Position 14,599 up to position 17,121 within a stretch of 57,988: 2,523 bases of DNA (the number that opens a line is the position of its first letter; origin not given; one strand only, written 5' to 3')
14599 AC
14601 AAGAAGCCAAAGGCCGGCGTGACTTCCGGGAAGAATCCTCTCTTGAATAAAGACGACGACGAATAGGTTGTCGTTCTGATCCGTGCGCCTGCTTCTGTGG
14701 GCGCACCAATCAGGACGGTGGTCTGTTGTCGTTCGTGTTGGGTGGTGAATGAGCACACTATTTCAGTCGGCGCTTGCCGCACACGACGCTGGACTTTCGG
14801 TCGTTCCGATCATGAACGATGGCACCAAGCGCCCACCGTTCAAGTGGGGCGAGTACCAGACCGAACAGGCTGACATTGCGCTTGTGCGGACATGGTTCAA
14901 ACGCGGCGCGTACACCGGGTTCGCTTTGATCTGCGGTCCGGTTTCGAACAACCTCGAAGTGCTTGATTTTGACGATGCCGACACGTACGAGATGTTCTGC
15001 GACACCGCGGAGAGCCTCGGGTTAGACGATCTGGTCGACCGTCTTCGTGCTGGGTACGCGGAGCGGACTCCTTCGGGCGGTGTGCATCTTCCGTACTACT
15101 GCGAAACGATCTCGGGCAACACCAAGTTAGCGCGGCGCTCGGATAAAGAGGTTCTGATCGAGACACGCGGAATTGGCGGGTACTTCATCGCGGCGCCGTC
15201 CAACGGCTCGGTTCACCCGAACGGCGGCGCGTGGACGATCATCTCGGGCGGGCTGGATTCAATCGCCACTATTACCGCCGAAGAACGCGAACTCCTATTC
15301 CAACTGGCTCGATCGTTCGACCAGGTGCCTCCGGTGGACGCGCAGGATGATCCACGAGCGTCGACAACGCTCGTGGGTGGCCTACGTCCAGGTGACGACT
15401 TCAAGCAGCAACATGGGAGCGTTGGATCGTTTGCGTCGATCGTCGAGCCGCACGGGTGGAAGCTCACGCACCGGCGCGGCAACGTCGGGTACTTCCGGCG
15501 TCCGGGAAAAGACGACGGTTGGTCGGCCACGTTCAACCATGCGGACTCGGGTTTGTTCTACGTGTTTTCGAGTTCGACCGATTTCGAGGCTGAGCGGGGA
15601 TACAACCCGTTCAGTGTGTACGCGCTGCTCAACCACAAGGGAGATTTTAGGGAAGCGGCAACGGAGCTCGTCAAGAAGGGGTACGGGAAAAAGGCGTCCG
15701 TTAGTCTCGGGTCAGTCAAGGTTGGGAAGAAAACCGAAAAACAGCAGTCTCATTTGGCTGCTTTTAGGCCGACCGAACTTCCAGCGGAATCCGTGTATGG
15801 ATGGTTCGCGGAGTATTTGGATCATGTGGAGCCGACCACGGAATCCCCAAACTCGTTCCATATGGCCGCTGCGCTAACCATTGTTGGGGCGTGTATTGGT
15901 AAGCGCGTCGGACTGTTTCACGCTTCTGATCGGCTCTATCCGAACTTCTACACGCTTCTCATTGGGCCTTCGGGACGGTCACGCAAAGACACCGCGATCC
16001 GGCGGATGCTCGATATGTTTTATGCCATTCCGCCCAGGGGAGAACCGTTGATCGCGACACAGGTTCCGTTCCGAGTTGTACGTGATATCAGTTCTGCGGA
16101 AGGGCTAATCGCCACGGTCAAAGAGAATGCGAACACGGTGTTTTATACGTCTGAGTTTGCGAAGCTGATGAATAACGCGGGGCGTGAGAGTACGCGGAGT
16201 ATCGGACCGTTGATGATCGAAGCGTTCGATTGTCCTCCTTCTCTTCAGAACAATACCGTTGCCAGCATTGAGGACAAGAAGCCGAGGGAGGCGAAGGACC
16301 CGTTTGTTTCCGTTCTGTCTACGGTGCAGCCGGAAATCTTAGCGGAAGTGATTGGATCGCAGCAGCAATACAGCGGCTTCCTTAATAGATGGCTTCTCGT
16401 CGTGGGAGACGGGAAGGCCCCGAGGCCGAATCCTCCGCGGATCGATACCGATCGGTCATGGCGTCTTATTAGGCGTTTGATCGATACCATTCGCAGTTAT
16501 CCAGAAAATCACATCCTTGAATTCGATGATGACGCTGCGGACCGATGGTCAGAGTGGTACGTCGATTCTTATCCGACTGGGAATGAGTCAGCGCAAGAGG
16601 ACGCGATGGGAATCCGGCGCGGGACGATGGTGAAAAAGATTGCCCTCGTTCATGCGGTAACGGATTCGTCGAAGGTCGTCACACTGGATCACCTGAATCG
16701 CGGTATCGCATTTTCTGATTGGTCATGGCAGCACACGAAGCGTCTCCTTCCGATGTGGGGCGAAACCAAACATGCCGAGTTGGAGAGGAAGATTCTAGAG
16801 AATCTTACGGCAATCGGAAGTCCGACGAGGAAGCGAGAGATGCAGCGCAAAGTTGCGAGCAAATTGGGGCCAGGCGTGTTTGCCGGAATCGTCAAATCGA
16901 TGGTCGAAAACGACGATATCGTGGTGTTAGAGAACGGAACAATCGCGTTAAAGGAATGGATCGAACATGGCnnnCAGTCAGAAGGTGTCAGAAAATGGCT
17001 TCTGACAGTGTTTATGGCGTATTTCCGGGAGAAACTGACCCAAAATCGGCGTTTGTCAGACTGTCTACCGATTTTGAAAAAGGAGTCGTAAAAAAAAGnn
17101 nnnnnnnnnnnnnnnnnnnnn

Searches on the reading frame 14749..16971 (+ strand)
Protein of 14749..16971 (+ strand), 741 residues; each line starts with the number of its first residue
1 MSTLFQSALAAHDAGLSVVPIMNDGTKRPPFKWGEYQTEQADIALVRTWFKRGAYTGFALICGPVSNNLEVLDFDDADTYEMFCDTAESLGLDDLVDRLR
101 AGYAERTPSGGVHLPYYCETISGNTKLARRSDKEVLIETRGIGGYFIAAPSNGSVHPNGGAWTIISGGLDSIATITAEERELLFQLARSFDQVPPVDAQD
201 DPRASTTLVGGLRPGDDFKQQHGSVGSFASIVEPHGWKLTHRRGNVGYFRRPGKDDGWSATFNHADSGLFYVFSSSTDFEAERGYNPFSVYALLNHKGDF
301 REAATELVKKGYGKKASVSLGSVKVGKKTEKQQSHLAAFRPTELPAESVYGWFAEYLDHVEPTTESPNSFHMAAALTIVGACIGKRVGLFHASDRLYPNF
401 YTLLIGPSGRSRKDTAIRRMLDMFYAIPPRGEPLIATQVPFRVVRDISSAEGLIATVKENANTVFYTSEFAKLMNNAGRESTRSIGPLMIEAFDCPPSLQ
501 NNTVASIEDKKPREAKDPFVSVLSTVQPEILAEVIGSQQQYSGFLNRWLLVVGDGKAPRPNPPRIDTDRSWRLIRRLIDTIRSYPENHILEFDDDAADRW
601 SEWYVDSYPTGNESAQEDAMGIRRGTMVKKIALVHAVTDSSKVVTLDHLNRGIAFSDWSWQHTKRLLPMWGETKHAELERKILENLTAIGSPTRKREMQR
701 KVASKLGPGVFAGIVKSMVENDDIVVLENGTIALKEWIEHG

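Call 46: search_protein_families(library=pfam, proteins=[window:14749-16971:+], max_evalue=0.001)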
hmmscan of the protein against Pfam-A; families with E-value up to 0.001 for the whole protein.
window:14749-16971:+ (741 aa): 2 families
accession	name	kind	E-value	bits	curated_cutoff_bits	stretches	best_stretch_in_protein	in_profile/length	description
PF13148.11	DUF3987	-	3.2e-19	69.8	27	1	441-667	124-362/364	Protein of unknown function (DUF3987)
PF09250.16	Prim-Pol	-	2.9e-15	57.5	22.8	1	8-166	1-147/158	Bifunctional DNA primase/polymerase, N-terminal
